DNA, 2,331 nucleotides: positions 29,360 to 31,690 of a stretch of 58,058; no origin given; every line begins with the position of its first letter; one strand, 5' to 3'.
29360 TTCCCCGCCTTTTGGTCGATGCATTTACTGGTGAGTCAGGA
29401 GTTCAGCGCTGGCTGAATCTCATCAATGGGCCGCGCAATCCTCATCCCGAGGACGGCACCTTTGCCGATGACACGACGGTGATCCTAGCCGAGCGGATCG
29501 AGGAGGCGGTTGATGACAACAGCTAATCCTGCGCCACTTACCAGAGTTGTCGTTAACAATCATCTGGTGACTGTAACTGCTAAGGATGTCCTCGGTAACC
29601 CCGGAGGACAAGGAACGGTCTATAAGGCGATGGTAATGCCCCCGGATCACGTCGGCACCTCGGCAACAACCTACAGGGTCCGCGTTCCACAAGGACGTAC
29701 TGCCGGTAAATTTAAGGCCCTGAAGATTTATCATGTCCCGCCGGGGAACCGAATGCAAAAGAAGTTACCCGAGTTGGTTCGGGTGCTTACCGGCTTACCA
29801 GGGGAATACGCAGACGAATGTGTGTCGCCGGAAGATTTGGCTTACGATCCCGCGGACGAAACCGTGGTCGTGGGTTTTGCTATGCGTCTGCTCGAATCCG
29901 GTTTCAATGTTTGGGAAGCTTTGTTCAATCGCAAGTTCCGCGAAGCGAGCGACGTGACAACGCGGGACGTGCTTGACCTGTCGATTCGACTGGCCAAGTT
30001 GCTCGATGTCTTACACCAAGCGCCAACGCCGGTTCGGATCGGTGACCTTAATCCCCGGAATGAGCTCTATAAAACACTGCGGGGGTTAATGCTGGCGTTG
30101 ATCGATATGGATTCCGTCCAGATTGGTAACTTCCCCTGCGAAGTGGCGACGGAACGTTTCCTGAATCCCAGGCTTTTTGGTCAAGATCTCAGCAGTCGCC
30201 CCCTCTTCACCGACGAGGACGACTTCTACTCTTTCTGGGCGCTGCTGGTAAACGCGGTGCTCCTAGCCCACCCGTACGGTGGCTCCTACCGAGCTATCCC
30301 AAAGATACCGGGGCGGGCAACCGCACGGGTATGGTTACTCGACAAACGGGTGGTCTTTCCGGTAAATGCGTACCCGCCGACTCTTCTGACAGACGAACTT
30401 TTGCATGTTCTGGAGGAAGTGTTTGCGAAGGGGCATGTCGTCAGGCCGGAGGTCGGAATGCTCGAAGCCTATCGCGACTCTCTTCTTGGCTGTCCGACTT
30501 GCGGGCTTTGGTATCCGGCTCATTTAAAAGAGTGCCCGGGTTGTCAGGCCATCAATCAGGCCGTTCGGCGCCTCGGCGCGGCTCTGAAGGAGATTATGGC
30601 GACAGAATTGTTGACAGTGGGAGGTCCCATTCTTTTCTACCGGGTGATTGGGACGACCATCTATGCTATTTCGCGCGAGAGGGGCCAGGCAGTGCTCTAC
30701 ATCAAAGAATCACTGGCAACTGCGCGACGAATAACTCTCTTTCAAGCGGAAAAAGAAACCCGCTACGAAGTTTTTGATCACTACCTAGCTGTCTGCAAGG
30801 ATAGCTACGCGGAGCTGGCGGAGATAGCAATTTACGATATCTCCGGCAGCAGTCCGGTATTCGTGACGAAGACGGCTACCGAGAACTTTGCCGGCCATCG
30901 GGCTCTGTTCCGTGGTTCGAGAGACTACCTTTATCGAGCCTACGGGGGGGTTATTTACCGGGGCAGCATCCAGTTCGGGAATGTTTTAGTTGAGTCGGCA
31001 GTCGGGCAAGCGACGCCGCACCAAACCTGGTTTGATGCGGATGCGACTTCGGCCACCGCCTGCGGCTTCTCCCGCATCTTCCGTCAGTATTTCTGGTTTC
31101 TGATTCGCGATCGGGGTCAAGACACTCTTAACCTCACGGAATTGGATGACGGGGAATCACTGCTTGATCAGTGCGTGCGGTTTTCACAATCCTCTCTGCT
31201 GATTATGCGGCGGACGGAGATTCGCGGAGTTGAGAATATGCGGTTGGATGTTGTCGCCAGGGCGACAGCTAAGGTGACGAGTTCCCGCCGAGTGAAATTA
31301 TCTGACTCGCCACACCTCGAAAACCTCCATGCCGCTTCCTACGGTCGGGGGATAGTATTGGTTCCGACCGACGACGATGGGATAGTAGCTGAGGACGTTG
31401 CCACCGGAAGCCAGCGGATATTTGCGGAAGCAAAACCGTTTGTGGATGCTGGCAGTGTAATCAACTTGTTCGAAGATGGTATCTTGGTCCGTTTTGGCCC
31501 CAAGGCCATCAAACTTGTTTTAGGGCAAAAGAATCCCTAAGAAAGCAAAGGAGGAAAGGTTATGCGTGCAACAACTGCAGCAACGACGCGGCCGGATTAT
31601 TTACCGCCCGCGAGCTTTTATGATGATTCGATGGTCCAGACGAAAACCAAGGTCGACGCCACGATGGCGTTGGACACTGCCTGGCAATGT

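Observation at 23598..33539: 10-kb island joining an NAD salvage/turnover gene set to a vWA / Ser-Thr kinase / PP2C signalling triad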

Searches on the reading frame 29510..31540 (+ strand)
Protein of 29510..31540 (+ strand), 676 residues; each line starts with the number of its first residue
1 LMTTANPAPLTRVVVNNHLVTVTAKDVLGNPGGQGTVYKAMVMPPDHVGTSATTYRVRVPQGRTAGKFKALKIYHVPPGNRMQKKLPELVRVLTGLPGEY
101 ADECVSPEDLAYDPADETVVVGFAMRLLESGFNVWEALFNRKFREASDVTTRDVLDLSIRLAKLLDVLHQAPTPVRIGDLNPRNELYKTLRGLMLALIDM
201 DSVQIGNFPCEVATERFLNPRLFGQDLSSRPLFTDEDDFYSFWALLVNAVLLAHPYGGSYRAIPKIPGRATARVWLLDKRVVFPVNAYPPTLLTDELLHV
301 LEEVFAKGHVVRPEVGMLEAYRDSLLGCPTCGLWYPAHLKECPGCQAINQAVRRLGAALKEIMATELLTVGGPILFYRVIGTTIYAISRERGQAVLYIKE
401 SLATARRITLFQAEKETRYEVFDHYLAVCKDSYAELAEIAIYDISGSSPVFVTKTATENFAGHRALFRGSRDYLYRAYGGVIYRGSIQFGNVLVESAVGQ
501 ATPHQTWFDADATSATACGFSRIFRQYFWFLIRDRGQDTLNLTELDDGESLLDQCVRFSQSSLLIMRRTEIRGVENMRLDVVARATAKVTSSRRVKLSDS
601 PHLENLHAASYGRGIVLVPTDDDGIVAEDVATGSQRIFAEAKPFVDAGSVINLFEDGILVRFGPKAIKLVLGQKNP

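Call 3: search_protein_families(library=pfam, proteins=[window:29510-31540:+], max_evalue=0.1)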
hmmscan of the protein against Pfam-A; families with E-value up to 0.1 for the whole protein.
window:29510-31540:+ (676 aa): 0 families

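Call 4: search_protein_families(library=ncbifam, proteins=[window:29510-31540:+], max_evalue=0.1)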
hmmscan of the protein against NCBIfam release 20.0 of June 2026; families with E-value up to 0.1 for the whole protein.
window:29510-31540:+ (676 aa): 1 family
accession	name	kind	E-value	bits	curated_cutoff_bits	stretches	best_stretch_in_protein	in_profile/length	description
NF038150.1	lanthi_synth_IV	equivalog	0.00013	20.4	650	1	145-258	290-398/851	class IV lanthionine synthetase LanL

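Call 5: search_protein_families(library=phrogs, proteins=[window:29510-31540:+], max_evalue=0.01)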
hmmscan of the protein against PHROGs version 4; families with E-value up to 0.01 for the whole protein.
window:29510-31540:+ (676 aa): 1 family
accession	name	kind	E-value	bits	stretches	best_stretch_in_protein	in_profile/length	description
phrog_5584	-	unknown function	0.0034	18.6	1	327-346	20-39/60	-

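Call 6: search_protein_families(library=padloc, proteins=[window:29510-31540:+], max_evalue=0.01)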
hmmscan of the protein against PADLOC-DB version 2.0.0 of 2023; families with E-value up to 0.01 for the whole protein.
window:29510-31540:+ (676 aa): 0 families

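Call 10: search_solved_structures(query=window:29510-31540:+, max_evalue=10)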
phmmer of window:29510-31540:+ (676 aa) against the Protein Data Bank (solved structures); distinct sequences matched with E-value up to 10: 3.
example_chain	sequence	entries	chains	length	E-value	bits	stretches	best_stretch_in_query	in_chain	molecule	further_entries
8uck_e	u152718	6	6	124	0.2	13.3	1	223-269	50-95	Cytochrome c oxidase subunit 5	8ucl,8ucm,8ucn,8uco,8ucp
8ucj_e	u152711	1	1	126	0.21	13.2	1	223-269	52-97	Cytochrome c oxidase subunit 5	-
3goz_A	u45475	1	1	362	1.5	10.4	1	84-162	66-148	Leucine-rich repeat-containing protein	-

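Call 49: find_homologous_proteins(query=window:29510-31540:+, max_evalue=0.001)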
Query window:29510-31540:+ (676 aa): 3 proteins with E <= 0.001 among 8000 candidates.
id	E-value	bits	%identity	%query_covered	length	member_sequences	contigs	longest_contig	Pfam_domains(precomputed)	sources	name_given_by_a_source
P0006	0.0e+0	1415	91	100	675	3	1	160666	-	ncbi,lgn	-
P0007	1.1e-92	330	36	91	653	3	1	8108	-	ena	-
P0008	5.4e-88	314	34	89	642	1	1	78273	-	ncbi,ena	-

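Call 50: find_encoding_contigs(protein=P0006, flank=10000)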
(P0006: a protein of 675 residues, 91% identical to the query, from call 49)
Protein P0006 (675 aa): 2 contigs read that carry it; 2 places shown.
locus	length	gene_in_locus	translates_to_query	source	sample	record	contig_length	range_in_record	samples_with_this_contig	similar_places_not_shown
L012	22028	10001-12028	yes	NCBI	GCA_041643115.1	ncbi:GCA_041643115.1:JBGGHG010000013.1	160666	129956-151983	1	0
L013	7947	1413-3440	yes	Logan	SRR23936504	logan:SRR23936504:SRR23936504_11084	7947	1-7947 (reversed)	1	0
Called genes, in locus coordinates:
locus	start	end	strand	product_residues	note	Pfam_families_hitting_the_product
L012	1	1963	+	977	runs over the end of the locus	PF00580:UvrD-helicase, PF13245:AAA_19, PF13538:UvrD_C_2 (faint), PF13361:UvrD_C, PF12705:PDDEXK_1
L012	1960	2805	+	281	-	PF01261:AP_endonuc_2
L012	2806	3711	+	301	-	PF00892:EamA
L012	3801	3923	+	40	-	-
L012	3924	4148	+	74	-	-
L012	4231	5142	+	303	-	PF14257:DUF4349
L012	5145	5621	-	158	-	-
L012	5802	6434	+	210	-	-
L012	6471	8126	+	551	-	PF17767:NAPRTase_N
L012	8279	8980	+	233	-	PF00293:NUDIX, PF19368:WHD_AraR, PF21906:WHD_NrtR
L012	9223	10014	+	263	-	-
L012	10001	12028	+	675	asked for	-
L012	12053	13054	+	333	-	-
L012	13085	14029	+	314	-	-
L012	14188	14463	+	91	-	PF00076:RRM_1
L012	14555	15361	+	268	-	PF02673:BacA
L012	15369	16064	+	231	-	PF00535:Glycos_transf_2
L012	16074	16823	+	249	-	PF12146:Hydrolase_4, PF00561:Abhydrolase_1, PF12697:Abhydrolase_6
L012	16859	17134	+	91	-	PF01022:HTH_5, PF12840:HTH_20, PF13412:HTH_24 (weak)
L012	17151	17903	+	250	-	PF00005:ABC_tran, PF02463:SMC_N (faint)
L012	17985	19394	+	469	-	PF19295:SufBD_N, PF01458:SUFBD_core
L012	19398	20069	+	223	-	PF01458:SUFBD_core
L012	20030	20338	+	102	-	PF00355:Rieske, PF13806:Rieske_2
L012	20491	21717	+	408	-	PF00155:Aminotran_1_2 (faint), PF00266:Aminotran_5, PF01053:Cys_Met_Meta_PP (faint)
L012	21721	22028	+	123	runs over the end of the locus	PF01592:NifU_N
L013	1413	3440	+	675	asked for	-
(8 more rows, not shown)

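Call 51: find_encoding_contigs(protein=P0007, flank=10000)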
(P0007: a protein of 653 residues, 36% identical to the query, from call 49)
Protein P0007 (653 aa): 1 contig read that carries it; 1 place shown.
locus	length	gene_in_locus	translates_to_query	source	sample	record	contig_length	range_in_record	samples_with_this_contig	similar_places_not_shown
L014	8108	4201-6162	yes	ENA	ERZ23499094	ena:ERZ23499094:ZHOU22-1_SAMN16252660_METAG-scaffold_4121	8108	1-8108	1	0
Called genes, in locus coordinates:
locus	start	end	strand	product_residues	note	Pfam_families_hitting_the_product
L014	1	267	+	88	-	?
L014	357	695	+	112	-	-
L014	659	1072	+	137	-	-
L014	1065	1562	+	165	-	-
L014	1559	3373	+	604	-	-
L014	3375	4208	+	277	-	PF13672:PP2C_2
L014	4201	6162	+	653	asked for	-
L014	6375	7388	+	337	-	PF14239:RRXRR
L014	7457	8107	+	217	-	?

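Call 52: find_encoding_contigs(protein=P0008, flank=10000)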
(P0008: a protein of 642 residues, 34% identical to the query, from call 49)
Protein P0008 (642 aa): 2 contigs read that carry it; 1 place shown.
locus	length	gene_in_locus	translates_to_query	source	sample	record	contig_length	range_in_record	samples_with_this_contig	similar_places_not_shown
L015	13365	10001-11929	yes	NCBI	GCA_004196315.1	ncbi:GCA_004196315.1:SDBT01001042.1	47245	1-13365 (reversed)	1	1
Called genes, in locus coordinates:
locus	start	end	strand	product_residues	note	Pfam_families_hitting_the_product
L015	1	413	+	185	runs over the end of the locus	-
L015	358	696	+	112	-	-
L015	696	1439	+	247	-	PF00557:Peptidase_M24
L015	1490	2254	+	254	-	-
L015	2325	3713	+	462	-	PF00004:AAA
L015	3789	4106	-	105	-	-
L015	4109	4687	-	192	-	PF11539:DUF3228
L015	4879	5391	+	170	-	-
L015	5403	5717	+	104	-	-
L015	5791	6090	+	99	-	PF03819:MazG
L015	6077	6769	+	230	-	-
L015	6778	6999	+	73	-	-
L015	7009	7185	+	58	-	-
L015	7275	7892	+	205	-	-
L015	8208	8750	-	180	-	-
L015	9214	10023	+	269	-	PF13672:PP2C_2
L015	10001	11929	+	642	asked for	-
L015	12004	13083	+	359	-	-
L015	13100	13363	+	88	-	?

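Call 57: search_protein_families(library=pfam, proteins=[L012:6471-8126:+, L015:12004-13083:+, L014:1559-3373:+, L014:6375-7388:+, L015:13100-13363:+, L015:8208-8750:-, L015:7275-7892:+, L012:5802-6434:+], max_evalue=0.01)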
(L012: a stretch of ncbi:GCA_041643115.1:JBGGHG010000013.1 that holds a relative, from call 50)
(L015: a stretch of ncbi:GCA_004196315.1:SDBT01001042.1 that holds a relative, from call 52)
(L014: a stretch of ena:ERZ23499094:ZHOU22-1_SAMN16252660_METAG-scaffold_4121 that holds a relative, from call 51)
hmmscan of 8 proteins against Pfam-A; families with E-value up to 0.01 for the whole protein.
L012:6471-8126:+ (551 aa): 2 families
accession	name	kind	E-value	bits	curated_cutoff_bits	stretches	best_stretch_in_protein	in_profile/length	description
PF17767.7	NAPRTase_N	-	1.3e-09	38.8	32.6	1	25-145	5-124/125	Nicotinate phosphoribosyltransferase (NAPRTase) N-terminal domain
PF17956.6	NAPRTase_C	-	2.4e-05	25.2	23.3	1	447-527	35-110/111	Nicotinate phosphoribosyltransferase C-terminal domain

L015:12004-13083:+ (359 aa): 0 families

L014:1559-3373:+ (604 aa): 0 families

L014:6375-7388:+ (337 aa): 1 family
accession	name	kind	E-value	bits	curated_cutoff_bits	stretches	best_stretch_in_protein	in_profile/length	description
PF14239.11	RRXRR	-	2.3e-33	116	25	1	3-155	1-156/174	RRXRR protein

L015:13100-13363:+ (88 aa): 1 family
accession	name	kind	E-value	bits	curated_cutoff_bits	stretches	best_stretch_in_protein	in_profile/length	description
PF03537.19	Glyco_hydro_114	-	0.00065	19.5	27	1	21-52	87-118/231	Glycoside-hydrolase family GH114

L015:8208-8750:- (180 aa): 0 families

L015:7275-7892:+ (205 aa): 0 families

L012:5802-6434:+ (210 aa): 1 family
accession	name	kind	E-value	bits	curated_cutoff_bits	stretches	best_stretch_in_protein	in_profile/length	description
PF01467.32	CTP_transf_like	-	0.0092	16.6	21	0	19-147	7-113/133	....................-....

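Call 59: find_related_loci(query=A4, collection=viral_contigs, flank=10000)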
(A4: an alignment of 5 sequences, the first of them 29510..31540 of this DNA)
Query A4 (676 aa) in viral_contigs; peptide patterns used: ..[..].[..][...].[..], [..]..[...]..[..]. (x = any residue, [..] = any of these).
75 stretches matched a pattern; 6 encode a relative of the query (tblastn E <= 1e-3); 6 distinct loci.
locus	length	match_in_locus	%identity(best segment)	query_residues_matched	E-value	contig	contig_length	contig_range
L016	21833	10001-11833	27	6-660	4e-62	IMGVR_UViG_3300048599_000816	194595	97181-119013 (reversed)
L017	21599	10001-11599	25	83-648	3e-28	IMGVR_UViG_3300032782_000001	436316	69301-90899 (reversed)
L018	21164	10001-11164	28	83-451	5e-26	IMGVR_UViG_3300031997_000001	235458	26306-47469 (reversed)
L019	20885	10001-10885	28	83-376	2e-18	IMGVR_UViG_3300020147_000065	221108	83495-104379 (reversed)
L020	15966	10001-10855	28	69-345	1e-12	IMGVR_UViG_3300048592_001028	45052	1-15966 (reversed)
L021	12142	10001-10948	24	13-346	1e-11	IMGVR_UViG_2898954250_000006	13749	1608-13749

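Call 60: find_related_loci(query=A4, collection=metagenome_contigs, flank=10000)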
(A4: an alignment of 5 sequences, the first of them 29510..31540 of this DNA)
Query A4 (676 aa) in metagenome_contigs; peptide patterns used: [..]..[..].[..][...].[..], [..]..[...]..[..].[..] (x = any residue, [..] = any of these).
599 stretches matched a pattern (row limit reached: there are more); 400 encode a relative of the query (tblastn E <= 1e-3); the best 80 are kept; 80 distinct loci.
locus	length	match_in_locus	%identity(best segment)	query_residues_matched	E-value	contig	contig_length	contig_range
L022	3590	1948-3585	45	20-595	1e-147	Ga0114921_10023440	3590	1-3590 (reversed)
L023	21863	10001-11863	38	20-671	7e-147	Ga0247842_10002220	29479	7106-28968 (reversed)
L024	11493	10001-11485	44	42-546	6e-122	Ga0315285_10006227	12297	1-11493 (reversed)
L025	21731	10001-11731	34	70-660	1e-101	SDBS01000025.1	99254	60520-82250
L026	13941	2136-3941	32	70-660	2e-92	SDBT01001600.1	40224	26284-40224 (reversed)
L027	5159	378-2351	30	10-675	2e-92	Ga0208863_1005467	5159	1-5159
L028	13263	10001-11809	34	70-668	2e-92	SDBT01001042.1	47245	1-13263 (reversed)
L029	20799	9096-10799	36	69-659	3e-92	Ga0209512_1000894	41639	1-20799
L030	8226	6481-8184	36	69-659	2e-92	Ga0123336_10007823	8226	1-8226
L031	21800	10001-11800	32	69-660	1e-89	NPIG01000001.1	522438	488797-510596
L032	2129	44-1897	32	49-675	5e-93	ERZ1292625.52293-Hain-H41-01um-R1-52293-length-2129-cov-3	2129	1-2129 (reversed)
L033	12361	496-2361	28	10-660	4e-75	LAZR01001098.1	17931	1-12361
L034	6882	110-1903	30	69-660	9e-74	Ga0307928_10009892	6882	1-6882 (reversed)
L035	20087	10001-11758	30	70-671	8e-72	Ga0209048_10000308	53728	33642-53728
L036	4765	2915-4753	28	10-671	5e-70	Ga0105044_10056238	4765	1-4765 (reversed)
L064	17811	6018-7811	25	13-654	2e-29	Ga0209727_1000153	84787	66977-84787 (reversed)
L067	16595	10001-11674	28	105-671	4e-29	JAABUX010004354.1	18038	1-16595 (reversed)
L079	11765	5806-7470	29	105-671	2e-27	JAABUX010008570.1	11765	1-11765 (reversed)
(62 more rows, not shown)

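Call 77: search_dna_similar(query=window:29510-31540:+, collection=phages, mode=protein, max_evalue=0.00001, max_rows=15)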
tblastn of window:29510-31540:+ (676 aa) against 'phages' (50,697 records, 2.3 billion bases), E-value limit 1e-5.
Records with a match: 2; places in all: 2; records where one place covers at least 80% of the query: 0.
Best place of each record, by identity: <60% 2.
By first word of the organism name: uncultured 2.
By host as written in the record: - 2.
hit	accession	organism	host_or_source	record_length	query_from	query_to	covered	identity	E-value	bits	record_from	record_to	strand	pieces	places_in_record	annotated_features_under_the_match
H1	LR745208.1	uncultured phage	metagenomic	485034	14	313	44%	22.9%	2e-6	58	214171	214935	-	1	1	record has no annotation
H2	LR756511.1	uncultured phage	metagenomic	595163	105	318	32%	25.3%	4e-9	66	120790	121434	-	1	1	record has no annotation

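Call 94: list_cluster_members(proteins=[P0006, P0008, P0022, P0024, L012:8279-8980:+, L012:17985-19394:+, L012:14555-15361:+])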
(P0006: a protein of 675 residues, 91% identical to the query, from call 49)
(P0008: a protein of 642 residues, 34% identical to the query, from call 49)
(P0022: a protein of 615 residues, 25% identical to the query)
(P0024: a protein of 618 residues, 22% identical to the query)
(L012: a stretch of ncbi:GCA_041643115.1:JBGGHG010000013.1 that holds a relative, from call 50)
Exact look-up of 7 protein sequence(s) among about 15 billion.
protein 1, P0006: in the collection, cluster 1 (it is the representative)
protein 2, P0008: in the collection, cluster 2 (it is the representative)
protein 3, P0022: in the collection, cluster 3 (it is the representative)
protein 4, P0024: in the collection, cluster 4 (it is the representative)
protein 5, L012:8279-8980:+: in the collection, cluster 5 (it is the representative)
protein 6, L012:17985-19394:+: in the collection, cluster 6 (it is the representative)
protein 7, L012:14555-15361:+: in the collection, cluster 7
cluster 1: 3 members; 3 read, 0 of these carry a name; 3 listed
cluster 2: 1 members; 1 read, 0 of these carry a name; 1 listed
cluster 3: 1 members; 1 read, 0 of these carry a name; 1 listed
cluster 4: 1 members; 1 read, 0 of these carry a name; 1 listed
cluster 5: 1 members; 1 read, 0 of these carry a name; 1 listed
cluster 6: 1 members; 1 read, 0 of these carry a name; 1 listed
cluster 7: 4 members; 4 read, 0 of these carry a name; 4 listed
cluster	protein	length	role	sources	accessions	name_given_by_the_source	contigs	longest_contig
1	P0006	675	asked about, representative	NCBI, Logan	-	-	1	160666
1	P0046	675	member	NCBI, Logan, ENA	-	-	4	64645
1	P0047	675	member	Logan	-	-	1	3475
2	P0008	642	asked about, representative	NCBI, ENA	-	-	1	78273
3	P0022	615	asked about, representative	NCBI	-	-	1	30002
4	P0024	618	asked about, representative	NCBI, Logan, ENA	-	-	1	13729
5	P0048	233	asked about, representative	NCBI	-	-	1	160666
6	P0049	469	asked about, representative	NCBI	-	-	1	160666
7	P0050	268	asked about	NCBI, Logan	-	-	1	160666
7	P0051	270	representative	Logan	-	-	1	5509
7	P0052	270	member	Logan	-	-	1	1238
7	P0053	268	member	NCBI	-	-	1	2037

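Call 97: predict_structure(alignment_id=A6)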
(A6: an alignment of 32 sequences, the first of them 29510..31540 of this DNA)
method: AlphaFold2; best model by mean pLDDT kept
length: 676 residues; sequences in the alignment: 32
mean_pLDDT: 86.3   pTM: 0.61
mean pLDDT of the five models: 86.3, 85.1, 84.1, 83.8, 83.8
residues with pLDDT >= 90: 359; 70-90: 261; 50-70: 21; < 50: 35
segments of 3 or more residues with pLDDT < 50: 1-9, 49-64, 353-359, 674-676
pLDDT, mean of each block of 10 residues (from residue 1): 35 90 79 79 69 39 64 86 89 84 88 90 89 87 81 94 95 94 84 82 92 90 91 97 96 92 89 94 86 94 96 97 92 88 75 48 86 91 93 93 87 89 94 86 90 89 85 92 91 92 90 93 86 91 86 92 95 89 95 91 89 92 89 89 86 90 89 52
secondary structure, 60 per line:
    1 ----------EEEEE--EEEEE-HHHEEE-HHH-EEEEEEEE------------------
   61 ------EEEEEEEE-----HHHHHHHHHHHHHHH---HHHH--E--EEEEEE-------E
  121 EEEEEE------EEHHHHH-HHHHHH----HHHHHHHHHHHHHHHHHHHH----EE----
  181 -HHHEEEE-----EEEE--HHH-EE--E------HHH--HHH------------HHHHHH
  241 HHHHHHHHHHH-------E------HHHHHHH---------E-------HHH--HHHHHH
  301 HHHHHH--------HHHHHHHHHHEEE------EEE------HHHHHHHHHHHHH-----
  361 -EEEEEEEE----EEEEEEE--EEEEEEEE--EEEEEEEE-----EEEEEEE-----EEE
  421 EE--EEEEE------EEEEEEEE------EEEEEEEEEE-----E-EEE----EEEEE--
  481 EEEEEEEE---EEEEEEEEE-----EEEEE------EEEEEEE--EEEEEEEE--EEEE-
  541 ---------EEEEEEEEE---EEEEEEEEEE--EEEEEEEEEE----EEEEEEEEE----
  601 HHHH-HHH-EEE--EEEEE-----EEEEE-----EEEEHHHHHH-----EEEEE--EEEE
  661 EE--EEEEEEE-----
elements in order (helices of 4 or more, strands of 3 or more residues): E11-15 E18-22 E27-29 E35-42 E67-74 H80-94 H98-101 E107-112 E120-126 H135-139 H141-146 H151-170 E185-188 E194-197 H235-251 H266-272 H295-306 H315-324 E325-327 E334-336 H343-355 E362-369 E374-380 E383-390 E393-400 E406-412 E418-422 E425-429 E436-443 E450-459 E467-469 E474-478 E481-488 E492-500 E506-510 E517-523 E526-533 E536-539 E550-558 E562-571 E574-583 E588-596 H601-604 E610-612 E615-619 E625-629 E635-638 H639-644 E650-654 E657-662 E665-671

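Call 100: fold_search(model_id=the predicted structure, library=pdb)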
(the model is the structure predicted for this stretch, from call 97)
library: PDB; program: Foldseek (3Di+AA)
matches with E <= 10: 1664; with E <= 0.001: 931
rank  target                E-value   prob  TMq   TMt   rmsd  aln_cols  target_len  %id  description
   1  8uso_A                3.7e-09  1.00  0.28  0.41  18.1       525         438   11  Full-length human CaMKII delta holoenzyme (released 2024-03-27)
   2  8uso_B                7.3e-09  1.00  0.28  0.41  18.0       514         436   10  Full-length human CaMKII delta holoenzyme (released 2024-03-27)
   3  8uso_C                8.1e-09  1.00  0.28  0.41  18.3       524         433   11  Full-length human CaMKII delta holoenzyme (released 2024-03-27)
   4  9ci3_A                8.5e-09  1.00  0.28  0.13  25.8       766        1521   11  Structure of the LRRK2/14-3-3 complex (released 2025-09-03)
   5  5u6y_A                8.9e-09  1.00  0.29  0.41  27.0       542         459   11  Pseudo-atomic model of the CaMKIIa holoenzyme. (released 2017-06-21)
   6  5o0y                  2.6e-08  1.00  0.30  0.62   5.7       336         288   16  TLK2 kinase domain from human (released 2018-05-30)
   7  7lhw                  1.6e-07  1.00  0.26  0.11  25.7       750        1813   11  Structure of the LRRK2 monomer (released 2021-06-16)
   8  5o26_A                1.7e-07  1.00  0.31  0.69   4.8       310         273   15  Crystal structure of WNK3 kinase domain in a diphosphorylated state and in complex with AMP-PNP/Mg2+ (released 2017-06-28)
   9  9qb5_B                1.7e-07  1.00  0.31  0.62   5.3       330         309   17  AP2-associated protein kinase 1 (AAK1) bound to CKJB68 (released 2025-04-09)
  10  3ppz_A                2.3e-07  1.00  0.30  0.68   5.3       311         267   15  Crystal structure of CTR1 kinase domain in complex with staurosporine (released 2011-12-07)
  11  7rj6_B                2.7e-07  1.00  0.31  0.64   5.2       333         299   17  CRYSTAL STRUCTURE OF AP2 ASSOCIATED KINASE 1 ISOFORM 1 COMPLEXED WITH LIGAND (2R)-2-AMINO-N-[3-(DIFLUOROM ETHOXY)-4-(1 (released 2022-02-23)
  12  1bpo_A                2.8e-07  1.00  0.27  0.36   8.2       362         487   12  CLATHRIN HEAVY-CHAIN TERMINAL DOMAIN AND LINKER (released 1998-12-16)
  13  7rj8_A                2.9e-07  1.00  0.31  0.64   5.1       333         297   17  CRYSTAL STRUCTURE OF AP2 ASSOCIATED KINASE 1 ISOFORM 1 COMPLEXED WITH LIGAND (2R)-2-AMINO-N-[3-(DIFLUOROM ETHOXY)-4-(1 (released 2022-02-23)
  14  2wel_A                2.9e-07  1.00  0.30  0.61  14.6       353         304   15  Crystal structure of SU6656-bound calcium/calmodulin-dependent protein kinase II delta in complex with calmodulin (released 2009-04-14)
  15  6bab_A                3.2e-07  1.00  0.31  0.66   7.8       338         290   15  The structure of human CamKII with bound inhibitor (released 2017-11-29)
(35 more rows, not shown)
